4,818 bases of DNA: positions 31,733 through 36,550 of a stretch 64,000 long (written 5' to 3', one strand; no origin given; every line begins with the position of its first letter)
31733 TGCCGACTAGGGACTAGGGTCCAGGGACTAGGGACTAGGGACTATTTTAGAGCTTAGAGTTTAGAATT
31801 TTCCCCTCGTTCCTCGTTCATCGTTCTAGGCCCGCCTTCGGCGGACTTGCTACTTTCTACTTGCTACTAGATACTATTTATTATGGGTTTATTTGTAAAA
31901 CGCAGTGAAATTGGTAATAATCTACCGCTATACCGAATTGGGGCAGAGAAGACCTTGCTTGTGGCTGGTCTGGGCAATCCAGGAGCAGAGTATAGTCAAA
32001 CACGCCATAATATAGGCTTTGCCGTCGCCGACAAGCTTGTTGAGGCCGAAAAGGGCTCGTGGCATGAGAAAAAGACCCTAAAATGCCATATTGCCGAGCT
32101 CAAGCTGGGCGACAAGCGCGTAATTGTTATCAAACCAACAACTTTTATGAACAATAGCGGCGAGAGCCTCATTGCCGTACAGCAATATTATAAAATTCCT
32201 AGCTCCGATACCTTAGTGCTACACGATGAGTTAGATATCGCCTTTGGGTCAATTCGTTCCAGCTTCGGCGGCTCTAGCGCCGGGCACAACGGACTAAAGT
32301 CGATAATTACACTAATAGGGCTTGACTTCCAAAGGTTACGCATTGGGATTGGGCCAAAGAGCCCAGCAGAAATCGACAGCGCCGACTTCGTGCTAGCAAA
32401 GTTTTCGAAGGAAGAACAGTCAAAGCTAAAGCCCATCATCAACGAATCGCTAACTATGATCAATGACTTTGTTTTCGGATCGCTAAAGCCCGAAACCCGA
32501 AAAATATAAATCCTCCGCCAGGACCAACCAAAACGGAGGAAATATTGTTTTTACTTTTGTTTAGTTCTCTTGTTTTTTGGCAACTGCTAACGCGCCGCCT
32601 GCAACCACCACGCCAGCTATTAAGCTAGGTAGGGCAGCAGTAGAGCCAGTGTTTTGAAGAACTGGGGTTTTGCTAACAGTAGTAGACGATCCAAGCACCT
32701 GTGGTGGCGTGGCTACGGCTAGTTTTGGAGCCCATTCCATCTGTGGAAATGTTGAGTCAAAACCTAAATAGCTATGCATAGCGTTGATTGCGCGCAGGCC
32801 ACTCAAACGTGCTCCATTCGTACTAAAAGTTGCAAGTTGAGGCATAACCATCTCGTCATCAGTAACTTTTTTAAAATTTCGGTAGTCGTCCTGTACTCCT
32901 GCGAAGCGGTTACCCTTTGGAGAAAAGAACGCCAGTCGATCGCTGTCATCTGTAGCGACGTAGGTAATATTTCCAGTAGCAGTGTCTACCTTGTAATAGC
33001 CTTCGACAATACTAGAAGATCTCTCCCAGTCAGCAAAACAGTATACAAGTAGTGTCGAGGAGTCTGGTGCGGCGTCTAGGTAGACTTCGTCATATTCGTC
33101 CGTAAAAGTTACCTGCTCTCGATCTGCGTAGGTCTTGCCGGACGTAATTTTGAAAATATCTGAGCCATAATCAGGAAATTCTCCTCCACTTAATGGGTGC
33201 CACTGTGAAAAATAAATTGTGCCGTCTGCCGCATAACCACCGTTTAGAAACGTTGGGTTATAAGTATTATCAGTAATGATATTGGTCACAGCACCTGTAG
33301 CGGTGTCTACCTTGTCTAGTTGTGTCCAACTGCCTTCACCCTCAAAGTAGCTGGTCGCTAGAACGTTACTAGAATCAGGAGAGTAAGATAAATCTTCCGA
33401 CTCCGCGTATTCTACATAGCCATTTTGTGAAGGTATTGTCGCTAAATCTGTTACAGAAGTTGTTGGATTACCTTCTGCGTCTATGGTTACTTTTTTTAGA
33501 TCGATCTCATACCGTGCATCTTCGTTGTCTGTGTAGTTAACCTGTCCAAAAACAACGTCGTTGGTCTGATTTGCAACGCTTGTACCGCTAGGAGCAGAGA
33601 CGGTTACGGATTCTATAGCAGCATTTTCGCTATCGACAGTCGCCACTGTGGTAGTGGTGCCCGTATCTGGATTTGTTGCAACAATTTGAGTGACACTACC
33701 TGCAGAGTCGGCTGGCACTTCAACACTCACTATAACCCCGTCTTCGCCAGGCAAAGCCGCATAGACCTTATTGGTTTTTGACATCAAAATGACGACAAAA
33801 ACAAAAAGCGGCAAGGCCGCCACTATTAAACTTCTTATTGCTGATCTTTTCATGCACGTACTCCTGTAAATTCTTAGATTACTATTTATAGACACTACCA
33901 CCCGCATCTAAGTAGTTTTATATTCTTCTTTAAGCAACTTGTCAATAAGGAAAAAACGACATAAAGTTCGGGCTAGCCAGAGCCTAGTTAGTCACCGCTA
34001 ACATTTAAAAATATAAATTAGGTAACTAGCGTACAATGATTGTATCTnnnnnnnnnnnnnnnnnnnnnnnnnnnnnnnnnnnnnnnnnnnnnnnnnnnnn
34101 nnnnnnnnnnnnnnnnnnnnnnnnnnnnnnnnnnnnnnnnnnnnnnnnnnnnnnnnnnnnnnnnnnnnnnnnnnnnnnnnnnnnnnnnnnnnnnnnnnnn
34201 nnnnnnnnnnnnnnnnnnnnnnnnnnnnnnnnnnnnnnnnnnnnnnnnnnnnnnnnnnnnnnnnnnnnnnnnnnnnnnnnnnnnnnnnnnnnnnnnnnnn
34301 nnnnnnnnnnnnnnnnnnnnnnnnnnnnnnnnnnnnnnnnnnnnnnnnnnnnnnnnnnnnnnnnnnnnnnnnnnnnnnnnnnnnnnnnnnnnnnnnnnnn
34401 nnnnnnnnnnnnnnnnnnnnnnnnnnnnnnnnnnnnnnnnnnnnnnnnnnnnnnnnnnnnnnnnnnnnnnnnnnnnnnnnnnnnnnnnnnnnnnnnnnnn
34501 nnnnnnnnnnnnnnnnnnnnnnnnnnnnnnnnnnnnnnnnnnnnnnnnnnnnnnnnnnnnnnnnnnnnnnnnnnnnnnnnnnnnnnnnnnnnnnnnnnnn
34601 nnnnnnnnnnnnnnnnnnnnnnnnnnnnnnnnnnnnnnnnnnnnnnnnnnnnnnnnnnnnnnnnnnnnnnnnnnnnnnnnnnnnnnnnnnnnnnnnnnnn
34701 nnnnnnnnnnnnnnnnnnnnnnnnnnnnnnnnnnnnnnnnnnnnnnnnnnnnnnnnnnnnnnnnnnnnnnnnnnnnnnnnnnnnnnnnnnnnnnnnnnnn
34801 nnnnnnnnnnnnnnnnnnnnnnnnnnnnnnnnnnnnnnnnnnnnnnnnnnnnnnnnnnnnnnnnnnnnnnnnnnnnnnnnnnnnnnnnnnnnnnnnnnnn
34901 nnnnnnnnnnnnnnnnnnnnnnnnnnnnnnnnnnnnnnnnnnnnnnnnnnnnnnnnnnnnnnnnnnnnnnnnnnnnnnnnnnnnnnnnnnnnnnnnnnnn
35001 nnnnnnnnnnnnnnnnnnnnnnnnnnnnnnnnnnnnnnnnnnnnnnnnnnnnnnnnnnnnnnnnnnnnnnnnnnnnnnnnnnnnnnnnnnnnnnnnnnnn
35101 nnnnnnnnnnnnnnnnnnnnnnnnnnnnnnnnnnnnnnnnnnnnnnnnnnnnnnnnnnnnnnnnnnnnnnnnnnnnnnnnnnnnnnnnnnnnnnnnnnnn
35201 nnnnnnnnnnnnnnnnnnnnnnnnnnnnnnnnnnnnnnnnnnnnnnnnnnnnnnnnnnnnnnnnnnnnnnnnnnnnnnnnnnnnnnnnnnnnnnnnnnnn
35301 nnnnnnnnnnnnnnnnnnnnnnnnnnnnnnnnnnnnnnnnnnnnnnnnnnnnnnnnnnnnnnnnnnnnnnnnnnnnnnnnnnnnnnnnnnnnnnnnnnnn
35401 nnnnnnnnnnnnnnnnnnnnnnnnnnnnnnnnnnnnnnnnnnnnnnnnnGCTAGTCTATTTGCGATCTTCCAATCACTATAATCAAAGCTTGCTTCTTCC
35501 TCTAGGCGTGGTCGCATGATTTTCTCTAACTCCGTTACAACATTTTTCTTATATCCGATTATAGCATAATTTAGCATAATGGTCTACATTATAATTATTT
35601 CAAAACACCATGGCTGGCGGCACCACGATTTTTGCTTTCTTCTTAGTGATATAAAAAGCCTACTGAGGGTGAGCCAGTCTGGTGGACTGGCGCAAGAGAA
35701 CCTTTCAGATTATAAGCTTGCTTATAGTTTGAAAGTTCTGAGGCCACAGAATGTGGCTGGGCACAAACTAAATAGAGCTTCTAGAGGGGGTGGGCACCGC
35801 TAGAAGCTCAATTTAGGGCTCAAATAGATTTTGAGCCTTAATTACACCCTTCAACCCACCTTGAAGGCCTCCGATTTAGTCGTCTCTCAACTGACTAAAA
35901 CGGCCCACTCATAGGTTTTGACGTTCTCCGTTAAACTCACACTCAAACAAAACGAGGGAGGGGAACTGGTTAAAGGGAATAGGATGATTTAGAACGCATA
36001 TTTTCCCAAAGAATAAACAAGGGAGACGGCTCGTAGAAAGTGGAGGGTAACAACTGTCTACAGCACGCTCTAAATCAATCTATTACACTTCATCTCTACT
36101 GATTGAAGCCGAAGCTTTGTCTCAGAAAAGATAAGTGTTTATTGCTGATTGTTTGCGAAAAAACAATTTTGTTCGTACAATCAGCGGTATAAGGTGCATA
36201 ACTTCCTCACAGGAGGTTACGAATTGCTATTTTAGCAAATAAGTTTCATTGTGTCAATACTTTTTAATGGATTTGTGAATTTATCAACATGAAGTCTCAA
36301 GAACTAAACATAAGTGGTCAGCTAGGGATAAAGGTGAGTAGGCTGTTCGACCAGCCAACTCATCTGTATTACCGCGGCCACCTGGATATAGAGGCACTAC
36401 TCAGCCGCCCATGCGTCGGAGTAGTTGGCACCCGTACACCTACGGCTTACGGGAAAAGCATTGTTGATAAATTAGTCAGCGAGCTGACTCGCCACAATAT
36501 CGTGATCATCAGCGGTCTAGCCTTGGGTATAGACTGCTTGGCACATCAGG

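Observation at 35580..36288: A 700-bp ORF-free, hairpin-dense intergenic region is a candidate large structured RNA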

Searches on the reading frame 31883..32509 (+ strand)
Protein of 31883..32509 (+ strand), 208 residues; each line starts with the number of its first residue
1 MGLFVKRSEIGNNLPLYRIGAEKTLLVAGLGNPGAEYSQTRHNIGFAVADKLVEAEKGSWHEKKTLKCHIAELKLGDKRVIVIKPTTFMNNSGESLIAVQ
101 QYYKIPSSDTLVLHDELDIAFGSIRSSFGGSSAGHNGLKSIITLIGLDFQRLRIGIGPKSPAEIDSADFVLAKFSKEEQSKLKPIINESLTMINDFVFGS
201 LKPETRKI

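Call 10: search_protein_families(library=pfam, proteins=[window:31883-32509:+])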
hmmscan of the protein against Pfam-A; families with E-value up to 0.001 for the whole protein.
window:31883-32509:+ (208 aa): 1 family
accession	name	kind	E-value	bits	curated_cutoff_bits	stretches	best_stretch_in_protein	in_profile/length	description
PF01195.25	Pept_tRNA_hydro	-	5.3e-57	193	27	1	26-200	1-174/183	Peptidyl-tRNA hydrolase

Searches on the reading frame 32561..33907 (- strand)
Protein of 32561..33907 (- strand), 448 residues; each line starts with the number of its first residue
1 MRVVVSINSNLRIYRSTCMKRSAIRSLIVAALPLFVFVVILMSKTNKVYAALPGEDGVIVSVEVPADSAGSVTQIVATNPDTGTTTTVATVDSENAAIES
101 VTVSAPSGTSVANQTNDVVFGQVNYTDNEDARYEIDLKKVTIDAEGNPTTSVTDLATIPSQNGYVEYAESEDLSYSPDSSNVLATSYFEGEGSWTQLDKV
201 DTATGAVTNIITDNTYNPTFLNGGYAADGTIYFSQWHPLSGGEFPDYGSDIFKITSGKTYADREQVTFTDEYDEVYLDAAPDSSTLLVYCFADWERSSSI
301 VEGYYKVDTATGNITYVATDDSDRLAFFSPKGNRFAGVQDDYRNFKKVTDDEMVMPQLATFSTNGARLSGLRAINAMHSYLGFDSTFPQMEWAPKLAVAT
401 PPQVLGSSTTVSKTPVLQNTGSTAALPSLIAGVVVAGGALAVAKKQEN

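Call 10: search_protein_families(library=pfam, proteins=[window:32561-33907:-])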
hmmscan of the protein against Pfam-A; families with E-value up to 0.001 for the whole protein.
window:32561-33907:- (448 aa): 0 families

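Call 64: search_protein_families(library=ncbifam, proteins=[window:32561-33907:-], max_evalue=0.01)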
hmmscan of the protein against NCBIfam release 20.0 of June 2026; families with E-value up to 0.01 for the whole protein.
window:32561-33907:- (448 aa): 0 families

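Call 65: search_protein_families(library=padloc, proteins=[window:32561-33907:-], max_evalue=0.01)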
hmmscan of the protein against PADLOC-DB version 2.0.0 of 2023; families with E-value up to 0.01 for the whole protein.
window:32561-33907:- (448 aa): 0 families

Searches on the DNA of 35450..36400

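Call 4: search_rna_families(source=window, start=35450, end=36400, threshold=evalue, max_evalue=10, show_alignments=3)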
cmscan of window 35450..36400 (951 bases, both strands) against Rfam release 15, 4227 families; matches with E-value up to 10: 4.
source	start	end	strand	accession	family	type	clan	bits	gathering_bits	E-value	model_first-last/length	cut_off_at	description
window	35812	35899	-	RF01198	snoR69Y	Gene; snRNA; snoRNA; CD-box;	CL00051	19.5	45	1.3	1-99/99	no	Small nucleolar RNA snoR69Y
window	36052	36173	-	RF01247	snR32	Gene; snRNA; snoRNA; HACA-box;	-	17.2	45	4.2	1-191/191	no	Small nucleolar RNA snR32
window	35764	35815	-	RF00816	mir-245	Gene; miRNA;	-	16.2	70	3.6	1-85/85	no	mir-245 microRNA precursor family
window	36244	36364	+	RF02503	Atu_C9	Gene; sRNA;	-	11.6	40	1.5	72-192/192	no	Rhizobiales sRNA Atu_C9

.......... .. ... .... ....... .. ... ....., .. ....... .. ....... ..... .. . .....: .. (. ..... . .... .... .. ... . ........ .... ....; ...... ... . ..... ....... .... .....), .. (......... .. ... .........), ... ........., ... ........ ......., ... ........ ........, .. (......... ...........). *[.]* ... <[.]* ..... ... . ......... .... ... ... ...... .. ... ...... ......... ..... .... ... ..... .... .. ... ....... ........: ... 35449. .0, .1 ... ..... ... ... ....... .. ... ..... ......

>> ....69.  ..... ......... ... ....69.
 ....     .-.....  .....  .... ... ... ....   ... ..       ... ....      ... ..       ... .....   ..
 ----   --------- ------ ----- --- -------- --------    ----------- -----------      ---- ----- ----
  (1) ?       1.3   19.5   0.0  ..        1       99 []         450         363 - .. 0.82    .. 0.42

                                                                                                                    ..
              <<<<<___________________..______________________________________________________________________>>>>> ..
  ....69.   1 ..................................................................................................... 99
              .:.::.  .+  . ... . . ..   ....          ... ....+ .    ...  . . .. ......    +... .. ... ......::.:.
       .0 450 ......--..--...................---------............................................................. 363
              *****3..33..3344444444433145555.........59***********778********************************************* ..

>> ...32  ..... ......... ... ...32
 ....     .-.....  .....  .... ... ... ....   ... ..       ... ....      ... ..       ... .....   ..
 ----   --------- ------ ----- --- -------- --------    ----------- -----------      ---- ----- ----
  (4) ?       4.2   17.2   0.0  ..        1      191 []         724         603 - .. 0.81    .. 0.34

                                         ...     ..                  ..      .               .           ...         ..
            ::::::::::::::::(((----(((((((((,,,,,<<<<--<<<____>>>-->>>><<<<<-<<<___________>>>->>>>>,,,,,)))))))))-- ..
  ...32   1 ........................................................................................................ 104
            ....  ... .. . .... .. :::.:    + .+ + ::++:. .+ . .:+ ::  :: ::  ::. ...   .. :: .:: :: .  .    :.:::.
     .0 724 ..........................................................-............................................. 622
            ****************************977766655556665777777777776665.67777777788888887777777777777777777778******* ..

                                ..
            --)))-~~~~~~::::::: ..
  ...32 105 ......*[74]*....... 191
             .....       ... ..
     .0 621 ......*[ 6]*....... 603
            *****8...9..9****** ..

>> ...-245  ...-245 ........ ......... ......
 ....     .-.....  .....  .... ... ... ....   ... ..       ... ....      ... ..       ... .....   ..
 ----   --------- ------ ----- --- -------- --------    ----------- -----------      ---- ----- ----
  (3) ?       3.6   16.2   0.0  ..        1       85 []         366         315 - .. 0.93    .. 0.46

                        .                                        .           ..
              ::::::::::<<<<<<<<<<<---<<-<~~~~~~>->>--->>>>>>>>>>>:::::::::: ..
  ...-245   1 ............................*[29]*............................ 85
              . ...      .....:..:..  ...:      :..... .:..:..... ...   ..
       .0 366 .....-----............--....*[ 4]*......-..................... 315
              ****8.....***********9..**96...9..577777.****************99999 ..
